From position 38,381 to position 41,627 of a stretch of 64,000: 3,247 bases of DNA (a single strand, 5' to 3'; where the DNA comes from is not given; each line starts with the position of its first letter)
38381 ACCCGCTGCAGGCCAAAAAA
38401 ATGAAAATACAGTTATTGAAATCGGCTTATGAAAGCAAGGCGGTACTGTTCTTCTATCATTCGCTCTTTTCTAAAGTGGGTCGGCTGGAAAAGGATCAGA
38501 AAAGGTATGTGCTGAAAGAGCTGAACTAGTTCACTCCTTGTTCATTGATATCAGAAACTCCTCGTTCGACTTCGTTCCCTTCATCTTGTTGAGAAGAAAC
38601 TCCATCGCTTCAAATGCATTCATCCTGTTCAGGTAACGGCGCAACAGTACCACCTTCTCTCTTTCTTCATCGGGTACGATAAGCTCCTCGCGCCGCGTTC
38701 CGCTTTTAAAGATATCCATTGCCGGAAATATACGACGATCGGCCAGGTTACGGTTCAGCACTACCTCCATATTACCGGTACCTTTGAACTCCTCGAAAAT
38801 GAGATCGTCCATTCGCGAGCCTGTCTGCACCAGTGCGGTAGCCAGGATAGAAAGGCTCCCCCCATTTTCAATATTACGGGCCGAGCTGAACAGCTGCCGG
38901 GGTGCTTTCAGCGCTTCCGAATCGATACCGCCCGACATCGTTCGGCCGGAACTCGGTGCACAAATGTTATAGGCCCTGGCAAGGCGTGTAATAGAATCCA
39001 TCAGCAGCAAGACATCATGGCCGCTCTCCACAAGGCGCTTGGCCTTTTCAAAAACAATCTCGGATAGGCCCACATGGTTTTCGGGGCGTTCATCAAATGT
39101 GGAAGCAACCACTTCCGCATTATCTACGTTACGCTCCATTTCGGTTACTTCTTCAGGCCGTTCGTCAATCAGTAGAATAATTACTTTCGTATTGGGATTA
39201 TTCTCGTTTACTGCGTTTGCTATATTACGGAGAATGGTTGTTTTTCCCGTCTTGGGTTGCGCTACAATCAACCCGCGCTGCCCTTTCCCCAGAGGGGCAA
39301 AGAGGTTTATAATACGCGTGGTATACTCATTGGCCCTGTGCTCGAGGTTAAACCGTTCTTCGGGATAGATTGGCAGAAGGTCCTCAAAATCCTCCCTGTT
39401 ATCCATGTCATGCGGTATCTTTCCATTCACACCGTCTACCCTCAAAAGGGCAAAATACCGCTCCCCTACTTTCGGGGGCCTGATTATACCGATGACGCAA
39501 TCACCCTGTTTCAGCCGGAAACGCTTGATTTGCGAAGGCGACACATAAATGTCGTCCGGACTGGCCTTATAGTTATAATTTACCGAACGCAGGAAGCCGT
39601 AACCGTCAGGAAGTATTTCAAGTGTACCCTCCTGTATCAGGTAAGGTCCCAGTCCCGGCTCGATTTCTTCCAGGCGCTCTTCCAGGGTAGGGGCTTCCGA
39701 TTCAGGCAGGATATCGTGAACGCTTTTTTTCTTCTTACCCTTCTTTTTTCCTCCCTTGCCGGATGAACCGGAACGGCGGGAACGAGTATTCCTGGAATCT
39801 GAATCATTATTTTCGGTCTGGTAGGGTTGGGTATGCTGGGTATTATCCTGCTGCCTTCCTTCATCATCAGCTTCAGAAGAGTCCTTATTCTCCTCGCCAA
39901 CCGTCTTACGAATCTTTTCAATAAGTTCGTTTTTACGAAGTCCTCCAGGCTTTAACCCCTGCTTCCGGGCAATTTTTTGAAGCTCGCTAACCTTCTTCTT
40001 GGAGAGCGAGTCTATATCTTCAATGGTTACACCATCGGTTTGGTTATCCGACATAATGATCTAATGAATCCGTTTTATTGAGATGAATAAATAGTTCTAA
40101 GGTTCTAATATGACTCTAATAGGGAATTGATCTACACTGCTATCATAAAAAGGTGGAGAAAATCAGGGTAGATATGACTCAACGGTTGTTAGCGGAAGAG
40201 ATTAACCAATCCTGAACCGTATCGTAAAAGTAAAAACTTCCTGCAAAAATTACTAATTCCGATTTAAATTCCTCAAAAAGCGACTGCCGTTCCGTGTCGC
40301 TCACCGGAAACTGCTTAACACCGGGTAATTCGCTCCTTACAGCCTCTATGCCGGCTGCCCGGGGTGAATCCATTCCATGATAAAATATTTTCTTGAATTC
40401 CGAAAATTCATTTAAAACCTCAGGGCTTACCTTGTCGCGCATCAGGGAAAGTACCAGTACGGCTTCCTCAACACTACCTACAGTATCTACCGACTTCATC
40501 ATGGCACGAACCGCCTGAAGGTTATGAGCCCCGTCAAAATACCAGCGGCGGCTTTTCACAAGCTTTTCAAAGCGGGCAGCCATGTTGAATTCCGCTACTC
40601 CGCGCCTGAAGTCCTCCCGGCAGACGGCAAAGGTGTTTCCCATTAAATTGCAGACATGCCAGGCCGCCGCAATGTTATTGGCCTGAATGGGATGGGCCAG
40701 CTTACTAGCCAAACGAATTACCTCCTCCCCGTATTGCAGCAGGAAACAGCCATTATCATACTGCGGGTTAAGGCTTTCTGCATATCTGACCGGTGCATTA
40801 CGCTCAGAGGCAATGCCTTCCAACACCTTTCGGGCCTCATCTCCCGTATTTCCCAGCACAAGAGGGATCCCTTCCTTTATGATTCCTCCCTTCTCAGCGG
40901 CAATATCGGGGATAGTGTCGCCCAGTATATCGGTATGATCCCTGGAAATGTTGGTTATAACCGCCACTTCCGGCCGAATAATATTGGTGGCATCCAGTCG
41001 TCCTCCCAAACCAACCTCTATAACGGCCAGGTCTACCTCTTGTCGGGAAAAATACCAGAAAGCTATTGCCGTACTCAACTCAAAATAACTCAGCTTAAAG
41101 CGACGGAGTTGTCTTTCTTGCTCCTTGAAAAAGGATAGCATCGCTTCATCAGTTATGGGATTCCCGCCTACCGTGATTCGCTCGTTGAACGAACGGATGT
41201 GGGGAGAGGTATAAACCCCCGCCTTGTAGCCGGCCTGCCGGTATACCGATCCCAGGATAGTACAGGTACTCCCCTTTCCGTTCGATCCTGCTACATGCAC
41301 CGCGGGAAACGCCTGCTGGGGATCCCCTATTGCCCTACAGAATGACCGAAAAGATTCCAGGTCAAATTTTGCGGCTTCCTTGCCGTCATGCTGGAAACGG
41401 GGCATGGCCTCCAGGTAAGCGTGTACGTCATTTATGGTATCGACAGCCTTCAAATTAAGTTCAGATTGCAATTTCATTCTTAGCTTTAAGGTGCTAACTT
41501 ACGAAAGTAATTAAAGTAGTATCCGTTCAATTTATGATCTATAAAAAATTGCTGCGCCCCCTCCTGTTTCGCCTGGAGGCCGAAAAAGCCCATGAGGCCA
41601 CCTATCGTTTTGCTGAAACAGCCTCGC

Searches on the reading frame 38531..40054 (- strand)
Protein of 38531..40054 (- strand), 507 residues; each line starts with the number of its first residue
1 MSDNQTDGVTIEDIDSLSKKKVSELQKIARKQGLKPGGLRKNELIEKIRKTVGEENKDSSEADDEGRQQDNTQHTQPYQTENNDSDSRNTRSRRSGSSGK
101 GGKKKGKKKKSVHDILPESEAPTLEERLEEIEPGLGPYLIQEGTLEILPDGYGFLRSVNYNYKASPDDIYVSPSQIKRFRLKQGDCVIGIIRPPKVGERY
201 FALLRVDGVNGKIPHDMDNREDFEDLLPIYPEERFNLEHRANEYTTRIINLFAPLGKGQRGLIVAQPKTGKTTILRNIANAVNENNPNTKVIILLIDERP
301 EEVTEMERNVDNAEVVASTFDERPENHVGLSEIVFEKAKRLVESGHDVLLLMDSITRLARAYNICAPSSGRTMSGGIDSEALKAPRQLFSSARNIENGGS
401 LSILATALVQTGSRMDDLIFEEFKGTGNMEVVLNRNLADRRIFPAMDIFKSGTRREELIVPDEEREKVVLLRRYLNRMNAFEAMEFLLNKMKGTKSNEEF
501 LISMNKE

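Call 31: search_protein_families(library=pfam, proteins=[window:38531-40054:-], max_evalue=0.00001)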
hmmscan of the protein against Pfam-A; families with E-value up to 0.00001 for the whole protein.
window:38531-40054:- (507 aa): 4 families
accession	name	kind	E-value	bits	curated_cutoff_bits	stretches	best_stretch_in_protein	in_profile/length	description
PF07497.18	Rho_RNA_bind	-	8.2e-31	106.1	27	1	142-214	2-72/73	Rho termination factor, RNA-binding domain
PF00006.31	ATP-synt_ab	-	2.5e-27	96.3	29.5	1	247-451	3-211/213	ATP synthase alpha/beta family, nucleotide-binding domain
PF07498.18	Rho_N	-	8.5e-07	29.3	24.9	1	17-52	2-38/43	Rho termination factor, N-terminal domain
PF02037.33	SAP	-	4.8e-06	26.5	23.9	0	17-50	2-34/37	SAP domain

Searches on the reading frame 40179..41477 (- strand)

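Call 31: search_protein_families(library=pfam, proteins=[window:40179-41477:-], max_evalue=0.00001)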
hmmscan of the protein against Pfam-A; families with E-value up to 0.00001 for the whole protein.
window:40179-41477:- (432 aa): 2 families
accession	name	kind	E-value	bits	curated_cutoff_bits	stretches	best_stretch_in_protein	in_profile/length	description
PF08245.18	Mur_ligase_M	-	1e-12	48.9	24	1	62-228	1-140/200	Mur ligase middle domain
PF02875.26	Mur_ligase_C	-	3e-06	28.5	28.4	1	302-386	2-95/127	Mur ligase, glutamate ligase domain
